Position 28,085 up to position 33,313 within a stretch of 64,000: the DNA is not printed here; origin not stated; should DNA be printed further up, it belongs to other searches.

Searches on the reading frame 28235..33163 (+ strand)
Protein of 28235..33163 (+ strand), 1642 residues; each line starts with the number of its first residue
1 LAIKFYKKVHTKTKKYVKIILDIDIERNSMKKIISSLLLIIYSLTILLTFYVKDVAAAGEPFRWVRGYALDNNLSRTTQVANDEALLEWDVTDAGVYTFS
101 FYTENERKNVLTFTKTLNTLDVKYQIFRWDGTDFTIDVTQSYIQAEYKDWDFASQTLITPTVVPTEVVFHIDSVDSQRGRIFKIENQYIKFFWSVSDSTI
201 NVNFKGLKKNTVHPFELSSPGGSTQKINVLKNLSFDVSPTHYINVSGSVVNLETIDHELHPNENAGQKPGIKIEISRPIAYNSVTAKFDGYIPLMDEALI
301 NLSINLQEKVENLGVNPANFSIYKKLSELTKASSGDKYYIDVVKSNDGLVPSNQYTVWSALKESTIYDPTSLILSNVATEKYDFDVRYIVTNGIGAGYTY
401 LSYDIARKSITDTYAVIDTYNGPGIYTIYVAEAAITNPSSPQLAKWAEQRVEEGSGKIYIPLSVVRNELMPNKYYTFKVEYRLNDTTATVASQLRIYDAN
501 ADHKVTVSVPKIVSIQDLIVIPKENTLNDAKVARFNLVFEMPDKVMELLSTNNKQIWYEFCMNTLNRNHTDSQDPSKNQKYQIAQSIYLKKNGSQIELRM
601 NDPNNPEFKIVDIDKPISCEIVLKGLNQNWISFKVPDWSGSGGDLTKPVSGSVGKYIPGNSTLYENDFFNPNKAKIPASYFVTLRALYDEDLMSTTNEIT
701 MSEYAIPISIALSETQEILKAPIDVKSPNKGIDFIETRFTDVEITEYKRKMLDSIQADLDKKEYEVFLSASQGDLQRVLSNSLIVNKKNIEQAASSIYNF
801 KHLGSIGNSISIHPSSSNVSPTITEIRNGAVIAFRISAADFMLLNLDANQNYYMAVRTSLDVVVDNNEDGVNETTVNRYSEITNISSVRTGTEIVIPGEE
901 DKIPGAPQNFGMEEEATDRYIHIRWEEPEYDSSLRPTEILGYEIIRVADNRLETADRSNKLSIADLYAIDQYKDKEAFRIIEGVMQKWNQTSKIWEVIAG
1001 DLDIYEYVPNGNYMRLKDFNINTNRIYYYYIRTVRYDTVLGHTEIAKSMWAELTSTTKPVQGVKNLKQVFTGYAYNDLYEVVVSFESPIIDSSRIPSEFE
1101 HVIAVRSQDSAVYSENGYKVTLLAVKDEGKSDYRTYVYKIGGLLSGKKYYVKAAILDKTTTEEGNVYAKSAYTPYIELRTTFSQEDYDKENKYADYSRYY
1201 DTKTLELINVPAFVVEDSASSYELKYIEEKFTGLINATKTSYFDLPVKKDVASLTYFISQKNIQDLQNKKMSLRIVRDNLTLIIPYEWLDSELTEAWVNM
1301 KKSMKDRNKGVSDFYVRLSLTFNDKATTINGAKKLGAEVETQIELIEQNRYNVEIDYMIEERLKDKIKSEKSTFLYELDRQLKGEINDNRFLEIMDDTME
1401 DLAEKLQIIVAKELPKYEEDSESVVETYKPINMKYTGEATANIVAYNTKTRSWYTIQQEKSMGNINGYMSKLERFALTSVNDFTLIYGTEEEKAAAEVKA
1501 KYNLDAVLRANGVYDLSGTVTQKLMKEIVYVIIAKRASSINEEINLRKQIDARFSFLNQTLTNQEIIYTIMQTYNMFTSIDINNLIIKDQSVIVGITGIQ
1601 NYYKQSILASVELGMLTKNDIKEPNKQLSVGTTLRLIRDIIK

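Call 56: search_protein_families(library=pfam, proteins=[window:28235-33163:+], max_evalue=0.01)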
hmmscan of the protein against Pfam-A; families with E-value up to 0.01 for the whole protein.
window:28235-33163:+ (1642 aa): 1 family
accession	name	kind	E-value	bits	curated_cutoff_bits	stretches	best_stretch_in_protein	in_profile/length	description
PF16400.11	DUF5008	-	0.0051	17.2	25.4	0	77-126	43-92/109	Domain of unknown function (DUF5008)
